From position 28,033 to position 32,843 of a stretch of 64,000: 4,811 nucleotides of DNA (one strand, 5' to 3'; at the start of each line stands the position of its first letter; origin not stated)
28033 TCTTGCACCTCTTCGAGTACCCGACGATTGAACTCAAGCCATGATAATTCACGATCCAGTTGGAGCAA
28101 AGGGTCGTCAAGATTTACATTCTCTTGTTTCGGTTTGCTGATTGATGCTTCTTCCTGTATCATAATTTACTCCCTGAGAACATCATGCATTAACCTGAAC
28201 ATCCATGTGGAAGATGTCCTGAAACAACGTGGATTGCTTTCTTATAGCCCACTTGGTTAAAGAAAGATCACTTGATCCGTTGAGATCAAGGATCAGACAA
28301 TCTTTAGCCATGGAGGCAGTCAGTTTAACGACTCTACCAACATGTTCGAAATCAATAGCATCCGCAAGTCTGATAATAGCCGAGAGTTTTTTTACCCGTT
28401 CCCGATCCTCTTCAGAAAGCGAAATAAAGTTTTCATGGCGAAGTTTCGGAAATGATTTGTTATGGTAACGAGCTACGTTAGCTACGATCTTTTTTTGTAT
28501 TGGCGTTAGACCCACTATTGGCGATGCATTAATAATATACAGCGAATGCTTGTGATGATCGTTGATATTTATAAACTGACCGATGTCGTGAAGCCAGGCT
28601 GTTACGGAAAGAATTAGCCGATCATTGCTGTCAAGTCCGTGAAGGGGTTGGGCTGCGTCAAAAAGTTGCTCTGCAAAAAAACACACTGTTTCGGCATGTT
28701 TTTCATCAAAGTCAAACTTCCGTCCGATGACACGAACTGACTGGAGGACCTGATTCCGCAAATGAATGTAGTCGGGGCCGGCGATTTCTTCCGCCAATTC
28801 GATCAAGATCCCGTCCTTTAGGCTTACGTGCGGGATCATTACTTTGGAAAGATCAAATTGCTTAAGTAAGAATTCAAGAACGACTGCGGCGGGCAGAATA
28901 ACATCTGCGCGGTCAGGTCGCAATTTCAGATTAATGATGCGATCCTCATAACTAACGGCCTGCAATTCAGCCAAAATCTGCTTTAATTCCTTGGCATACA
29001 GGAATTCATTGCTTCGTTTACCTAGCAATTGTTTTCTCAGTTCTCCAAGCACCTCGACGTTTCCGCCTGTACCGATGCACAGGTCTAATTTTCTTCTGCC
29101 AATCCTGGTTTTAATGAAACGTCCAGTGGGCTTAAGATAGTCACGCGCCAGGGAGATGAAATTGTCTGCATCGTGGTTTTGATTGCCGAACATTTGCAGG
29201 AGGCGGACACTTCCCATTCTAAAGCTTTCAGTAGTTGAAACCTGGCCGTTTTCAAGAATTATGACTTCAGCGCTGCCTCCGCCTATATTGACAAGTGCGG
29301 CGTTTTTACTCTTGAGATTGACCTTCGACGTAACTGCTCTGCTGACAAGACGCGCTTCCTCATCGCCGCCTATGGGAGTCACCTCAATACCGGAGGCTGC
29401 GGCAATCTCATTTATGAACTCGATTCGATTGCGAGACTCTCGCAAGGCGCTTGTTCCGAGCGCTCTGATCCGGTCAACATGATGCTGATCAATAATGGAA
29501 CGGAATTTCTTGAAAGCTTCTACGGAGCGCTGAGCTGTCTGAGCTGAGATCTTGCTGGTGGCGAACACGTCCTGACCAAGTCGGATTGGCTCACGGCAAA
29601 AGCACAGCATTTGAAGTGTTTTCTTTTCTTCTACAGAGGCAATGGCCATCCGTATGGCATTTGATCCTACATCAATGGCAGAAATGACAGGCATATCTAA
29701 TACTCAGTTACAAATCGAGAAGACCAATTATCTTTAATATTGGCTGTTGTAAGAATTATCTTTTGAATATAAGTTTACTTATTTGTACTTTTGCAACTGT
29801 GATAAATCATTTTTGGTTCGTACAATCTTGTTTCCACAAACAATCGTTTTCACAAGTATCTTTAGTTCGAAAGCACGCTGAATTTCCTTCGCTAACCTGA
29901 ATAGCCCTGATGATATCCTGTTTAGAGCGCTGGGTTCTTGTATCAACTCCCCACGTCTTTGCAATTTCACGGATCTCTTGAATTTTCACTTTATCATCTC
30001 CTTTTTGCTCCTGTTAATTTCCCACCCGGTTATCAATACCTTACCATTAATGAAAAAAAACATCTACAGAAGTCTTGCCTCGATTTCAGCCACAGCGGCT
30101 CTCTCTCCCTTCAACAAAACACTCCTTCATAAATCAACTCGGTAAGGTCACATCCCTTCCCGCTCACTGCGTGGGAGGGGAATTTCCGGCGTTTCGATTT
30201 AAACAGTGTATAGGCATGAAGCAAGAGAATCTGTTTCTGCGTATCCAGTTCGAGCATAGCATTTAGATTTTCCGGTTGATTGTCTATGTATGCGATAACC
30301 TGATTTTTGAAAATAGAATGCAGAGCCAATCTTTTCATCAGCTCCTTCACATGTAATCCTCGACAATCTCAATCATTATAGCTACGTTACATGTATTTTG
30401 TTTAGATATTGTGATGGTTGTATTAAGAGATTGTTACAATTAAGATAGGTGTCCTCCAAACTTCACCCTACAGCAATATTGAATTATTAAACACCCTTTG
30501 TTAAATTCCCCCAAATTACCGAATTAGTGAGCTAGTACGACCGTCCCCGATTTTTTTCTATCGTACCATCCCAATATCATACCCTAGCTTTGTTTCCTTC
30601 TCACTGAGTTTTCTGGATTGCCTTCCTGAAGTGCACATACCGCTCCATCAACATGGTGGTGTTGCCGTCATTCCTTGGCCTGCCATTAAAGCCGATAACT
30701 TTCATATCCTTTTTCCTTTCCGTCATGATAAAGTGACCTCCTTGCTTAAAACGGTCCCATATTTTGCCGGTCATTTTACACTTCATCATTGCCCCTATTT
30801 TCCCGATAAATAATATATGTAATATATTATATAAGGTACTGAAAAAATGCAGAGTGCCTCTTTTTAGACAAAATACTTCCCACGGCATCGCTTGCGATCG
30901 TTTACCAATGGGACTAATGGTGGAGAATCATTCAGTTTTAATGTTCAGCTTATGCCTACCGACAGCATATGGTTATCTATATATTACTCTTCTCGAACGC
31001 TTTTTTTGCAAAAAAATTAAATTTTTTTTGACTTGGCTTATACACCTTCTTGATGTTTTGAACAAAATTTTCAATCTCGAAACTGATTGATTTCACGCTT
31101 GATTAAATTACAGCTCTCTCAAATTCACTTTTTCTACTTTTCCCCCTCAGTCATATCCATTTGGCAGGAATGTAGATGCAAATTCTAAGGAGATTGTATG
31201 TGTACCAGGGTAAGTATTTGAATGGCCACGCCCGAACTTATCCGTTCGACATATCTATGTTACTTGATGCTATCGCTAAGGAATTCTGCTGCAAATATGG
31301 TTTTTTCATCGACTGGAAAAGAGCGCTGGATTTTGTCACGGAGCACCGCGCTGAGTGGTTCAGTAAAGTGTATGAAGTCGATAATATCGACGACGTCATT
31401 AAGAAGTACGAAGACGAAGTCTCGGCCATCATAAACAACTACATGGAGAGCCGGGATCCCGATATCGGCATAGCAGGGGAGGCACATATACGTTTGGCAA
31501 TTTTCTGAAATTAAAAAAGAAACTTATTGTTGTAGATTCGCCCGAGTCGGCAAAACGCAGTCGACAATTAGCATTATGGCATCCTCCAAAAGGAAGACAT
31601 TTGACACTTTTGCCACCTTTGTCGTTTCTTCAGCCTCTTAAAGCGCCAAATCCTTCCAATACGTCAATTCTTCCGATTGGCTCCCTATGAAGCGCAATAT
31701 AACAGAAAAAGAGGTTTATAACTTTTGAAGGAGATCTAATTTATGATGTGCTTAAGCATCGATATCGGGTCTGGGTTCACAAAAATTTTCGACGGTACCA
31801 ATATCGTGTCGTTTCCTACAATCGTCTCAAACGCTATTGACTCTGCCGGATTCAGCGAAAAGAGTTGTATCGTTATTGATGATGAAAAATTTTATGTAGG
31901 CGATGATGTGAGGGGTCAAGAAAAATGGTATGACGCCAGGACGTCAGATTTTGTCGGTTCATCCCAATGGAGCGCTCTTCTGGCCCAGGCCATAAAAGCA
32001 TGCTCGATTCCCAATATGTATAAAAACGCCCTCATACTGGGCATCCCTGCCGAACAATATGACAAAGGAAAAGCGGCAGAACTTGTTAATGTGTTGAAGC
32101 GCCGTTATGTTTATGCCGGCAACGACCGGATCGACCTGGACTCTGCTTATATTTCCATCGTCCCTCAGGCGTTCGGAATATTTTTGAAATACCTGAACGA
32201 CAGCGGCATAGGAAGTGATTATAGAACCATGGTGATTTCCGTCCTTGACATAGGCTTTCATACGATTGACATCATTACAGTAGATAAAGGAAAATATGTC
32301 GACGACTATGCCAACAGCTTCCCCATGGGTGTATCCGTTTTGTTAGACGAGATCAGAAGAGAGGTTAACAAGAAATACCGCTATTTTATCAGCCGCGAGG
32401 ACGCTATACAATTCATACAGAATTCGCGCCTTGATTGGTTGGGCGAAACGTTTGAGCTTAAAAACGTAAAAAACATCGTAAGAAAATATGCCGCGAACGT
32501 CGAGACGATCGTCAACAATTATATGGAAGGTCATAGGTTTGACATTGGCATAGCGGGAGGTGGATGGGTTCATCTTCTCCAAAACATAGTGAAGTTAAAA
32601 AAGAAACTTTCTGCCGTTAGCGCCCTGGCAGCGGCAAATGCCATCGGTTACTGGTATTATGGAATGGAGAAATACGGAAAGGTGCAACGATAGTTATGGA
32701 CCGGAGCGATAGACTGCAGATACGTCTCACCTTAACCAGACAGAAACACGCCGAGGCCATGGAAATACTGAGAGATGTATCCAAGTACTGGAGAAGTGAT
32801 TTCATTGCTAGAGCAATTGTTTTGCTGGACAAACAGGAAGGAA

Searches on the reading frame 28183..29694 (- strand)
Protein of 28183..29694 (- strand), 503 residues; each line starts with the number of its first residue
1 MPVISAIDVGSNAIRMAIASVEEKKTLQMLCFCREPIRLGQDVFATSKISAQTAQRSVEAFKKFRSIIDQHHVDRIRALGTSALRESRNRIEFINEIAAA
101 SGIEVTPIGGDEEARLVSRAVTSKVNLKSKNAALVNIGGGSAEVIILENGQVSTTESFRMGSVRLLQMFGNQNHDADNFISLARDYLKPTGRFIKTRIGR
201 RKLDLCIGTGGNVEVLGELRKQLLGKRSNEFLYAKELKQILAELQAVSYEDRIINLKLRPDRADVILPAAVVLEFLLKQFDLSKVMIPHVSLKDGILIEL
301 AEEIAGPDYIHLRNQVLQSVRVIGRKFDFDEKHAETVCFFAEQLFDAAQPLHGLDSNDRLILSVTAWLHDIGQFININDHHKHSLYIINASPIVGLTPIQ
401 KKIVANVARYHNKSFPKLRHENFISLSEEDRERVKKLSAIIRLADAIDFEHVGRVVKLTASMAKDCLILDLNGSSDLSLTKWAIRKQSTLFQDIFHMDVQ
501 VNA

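Call 60: search_protein_families(library=pfam, proteins=[window:28183-29694:-], max_evalue=0.00001)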
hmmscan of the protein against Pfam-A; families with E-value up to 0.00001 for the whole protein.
window:28183-29694:- (503 aa): 4 families
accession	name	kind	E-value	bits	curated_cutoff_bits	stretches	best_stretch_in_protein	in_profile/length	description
PF02541.22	Ppx-GppA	-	1.4e-41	143.3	27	1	18-301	2-282/285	Ppx/GppA phosphatase family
PF21447.3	Ppx-GppA_III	-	7.9e-26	91.4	27.3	1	318-464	4-149/177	Ppx/GppA phosphatase, domain III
PF24391.1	HD-CE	-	2.7e-08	34.3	27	1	328-450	6-188/263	HD-CE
PF01966.28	HD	-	3.4e-07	31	22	1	333-448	4-114/116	HD domain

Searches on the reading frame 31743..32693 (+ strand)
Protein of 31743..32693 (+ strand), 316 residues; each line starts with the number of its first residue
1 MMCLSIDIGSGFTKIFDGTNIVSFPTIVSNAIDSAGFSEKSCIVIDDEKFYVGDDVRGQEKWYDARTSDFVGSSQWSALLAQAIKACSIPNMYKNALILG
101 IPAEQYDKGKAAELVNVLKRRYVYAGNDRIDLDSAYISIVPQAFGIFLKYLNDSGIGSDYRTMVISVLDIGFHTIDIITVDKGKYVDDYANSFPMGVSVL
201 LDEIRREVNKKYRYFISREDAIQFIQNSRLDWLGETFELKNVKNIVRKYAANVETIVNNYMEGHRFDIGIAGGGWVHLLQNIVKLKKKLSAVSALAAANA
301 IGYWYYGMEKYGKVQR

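Call 60: search_protein_families(library=pfam, proteins=[window:31743-32693:+], max_evalue=0.00001)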
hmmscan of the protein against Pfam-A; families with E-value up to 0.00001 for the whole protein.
window:31743-32693:+ (316 aa): 2 families
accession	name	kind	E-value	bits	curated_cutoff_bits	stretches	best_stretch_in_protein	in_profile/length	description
PF17989.7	ALP_N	-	3.9e-15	56.8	26.3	1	6-145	2-148/148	Actin like proteins N terminal domain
PF21522.3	MreB-like_C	-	4e-08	34.3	27.8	1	167-274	1-113/123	Archaeal actin homologue MreB-like, C-terminal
